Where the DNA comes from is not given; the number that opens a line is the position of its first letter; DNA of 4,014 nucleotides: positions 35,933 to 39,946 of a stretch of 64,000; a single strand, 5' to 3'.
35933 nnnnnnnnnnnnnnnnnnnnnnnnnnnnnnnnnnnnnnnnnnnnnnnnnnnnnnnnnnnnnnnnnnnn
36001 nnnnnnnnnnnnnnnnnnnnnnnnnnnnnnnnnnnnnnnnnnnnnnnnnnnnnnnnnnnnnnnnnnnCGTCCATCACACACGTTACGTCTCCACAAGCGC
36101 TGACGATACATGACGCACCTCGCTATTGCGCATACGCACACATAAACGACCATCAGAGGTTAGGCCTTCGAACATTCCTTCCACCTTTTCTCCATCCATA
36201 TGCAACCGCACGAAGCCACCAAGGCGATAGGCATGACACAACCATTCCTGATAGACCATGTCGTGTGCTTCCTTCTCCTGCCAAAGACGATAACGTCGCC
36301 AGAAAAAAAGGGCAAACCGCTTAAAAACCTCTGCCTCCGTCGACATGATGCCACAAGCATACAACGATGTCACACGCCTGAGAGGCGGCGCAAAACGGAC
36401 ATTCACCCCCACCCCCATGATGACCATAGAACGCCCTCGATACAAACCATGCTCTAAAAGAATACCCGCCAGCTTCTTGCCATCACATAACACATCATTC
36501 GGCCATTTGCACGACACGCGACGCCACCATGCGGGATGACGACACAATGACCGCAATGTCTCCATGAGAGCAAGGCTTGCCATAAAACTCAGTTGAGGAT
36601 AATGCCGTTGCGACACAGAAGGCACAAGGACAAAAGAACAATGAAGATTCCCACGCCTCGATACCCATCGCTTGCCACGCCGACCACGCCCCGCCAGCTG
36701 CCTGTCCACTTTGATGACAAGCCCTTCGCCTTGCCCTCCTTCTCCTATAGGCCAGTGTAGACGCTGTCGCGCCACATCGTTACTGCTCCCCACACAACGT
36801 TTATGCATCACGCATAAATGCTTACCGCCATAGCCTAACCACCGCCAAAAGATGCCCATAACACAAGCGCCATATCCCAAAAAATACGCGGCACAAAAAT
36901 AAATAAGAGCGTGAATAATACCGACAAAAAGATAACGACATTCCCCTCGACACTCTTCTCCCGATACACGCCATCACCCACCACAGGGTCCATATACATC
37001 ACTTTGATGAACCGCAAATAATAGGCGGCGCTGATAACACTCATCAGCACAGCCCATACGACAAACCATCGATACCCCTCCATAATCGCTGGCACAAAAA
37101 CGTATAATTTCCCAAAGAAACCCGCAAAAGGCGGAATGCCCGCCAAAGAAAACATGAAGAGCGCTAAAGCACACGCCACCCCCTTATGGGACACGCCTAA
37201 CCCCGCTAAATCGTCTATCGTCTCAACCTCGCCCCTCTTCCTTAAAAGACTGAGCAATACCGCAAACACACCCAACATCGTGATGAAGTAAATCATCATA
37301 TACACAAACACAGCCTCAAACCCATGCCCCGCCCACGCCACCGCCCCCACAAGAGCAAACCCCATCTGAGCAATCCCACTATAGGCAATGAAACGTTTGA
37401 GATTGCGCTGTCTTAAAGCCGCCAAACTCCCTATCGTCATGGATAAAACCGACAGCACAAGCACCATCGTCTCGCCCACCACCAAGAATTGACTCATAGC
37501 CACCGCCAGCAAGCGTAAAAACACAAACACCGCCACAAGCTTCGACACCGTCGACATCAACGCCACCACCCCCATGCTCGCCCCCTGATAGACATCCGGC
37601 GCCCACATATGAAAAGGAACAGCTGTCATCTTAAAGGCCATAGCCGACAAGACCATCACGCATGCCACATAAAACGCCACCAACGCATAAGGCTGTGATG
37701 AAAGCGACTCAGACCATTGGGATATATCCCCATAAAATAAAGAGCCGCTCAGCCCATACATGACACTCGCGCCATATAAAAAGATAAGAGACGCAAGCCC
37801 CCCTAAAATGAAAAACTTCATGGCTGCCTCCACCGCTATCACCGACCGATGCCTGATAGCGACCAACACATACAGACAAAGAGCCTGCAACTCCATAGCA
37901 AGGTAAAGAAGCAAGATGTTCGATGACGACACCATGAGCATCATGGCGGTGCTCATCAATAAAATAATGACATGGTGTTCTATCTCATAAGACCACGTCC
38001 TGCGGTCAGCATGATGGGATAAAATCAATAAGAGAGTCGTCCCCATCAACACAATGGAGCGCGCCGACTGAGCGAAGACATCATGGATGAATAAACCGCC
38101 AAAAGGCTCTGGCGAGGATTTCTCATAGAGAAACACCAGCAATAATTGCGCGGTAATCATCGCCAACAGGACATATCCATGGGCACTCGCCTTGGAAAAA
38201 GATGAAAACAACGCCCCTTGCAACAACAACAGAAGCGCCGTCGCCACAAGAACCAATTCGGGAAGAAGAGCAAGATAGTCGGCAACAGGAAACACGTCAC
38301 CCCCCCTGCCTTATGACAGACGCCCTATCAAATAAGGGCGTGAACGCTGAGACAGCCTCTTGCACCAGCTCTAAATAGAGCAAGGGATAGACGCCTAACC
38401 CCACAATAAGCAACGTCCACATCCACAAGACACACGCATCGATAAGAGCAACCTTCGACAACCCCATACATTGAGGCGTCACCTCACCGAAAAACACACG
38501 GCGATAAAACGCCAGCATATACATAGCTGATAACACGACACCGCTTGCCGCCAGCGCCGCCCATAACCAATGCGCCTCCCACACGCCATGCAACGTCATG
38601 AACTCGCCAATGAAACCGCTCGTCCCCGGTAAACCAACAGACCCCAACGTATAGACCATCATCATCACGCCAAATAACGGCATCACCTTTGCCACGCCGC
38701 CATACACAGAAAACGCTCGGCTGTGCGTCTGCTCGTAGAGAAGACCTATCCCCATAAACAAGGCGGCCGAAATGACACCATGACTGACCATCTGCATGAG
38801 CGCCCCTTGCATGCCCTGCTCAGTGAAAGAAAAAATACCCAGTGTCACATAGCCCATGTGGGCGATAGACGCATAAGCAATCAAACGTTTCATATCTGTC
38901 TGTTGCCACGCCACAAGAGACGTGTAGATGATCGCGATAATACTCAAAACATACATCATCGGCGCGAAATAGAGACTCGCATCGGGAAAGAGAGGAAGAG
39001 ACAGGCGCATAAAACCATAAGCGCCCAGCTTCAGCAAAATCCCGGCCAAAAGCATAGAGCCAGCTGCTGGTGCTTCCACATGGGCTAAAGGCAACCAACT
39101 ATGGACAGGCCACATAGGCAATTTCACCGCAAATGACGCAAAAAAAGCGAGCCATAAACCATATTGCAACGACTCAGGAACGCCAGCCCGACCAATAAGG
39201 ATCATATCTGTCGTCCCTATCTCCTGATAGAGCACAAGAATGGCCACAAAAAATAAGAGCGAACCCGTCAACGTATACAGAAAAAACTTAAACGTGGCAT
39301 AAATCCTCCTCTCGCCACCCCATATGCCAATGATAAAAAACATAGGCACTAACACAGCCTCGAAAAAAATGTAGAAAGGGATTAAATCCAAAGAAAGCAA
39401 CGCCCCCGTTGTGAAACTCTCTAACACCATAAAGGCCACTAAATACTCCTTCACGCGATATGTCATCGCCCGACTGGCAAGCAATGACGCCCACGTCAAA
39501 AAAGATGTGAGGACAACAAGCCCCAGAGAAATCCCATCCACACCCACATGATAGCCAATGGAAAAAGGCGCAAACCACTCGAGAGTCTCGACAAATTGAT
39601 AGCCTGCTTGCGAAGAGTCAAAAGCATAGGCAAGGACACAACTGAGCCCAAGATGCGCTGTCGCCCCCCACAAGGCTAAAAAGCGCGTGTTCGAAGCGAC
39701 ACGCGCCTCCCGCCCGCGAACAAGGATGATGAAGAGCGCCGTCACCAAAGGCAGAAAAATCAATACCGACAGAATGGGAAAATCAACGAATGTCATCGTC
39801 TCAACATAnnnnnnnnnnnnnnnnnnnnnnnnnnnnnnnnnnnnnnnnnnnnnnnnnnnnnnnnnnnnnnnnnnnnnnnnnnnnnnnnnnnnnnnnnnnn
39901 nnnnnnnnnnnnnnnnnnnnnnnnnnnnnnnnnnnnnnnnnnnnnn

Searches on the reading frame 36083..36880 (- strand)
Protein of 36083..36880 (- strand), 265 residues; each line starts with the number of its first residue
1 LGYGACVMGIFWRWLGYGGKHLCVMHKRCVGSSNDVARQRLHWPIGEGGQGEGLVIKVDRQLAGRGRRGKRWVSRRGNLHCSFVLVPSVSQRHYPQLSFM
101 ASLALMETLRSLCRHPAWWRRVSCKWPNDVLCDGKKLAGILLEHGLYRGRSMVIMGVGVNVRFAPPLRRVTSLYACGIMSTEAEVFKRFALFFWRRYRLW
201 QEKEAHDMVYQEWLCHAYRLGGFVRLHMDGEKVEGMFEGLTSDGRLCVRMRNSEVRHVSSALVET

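Call 87: search_protein_families(library=pfam, proteins=[window:36083-36880:-], max_evalue=0.00001)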
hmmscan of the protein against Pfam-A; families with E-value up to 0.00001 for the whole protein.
window:36083-36880:- (265 aa): 2 families
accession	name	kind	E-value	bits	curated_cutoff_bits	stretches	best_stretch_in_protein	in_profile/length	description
PF03099.24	BPL_LplA_LipB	-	4.2e-16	59.5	21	1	52-160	23-133/133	Biotin/lipoate A/B protein ligase family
PF02237.23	BPL_C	-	1.3e-06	28.6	21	1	224-261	6-43/48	Biotin protein ligase C terminal domain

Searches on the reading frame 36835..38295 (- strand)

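Call 87: search_protein_families(library=pfam, proteins=[window:36835-38295:-], max_evalue=0.00001)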
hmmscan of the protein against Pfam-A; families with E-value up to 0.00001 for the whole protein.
window:36835-38295:- (486 aa): 1 family
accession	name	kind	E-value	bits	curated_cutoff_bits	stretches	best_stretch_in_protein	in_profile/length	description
PF00361.26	Proton_antipo_M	-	5.5e-62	210.1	21.5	1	124-422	1-294/294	NADH:quinone oxidoreductase/Mrp antiporter, TM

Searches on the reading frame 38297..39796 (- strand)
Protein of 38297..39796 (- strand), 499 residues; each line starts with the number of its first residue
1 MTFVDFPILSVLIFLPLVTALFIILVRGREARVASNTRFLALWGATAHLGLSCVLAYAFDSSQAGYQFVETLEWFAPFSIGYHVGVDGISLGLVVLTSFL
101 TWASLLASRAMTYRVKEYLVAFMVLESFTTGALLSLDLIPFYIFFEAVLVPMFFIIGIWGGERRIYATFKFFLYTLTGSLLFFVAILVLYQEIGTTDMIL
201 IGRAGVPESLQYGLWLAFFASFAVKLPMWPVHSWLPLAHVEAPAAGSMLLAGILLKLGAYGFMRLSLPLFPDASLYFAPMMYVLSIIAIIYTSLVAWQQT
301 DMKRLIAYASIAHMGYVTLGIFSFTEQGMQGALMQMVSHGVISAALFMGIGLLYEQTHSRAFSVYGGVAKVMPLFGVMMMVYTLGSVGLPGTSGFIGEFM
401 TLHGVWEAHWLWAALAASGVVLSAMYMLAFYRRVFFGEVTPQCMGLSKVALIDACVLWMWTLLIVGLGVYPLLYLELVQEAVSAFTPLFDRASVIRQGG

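Call 87: search_protein_families(library=pfam, proteins=[window:38297-39796:-], max_evalue=0.00001)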
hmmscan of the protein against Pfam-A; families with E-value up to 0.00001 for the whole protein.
window:38297-39796:- (499 aa): 1 family
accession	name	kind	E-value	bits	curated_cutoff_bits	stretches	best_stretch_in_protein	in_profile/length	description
PF00361.26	Proton_antipo_M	-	3.7e-79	266.4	21.5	1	135-421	1-292/294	NADH:quinone oxidoreductase/Mrp antiporter, TM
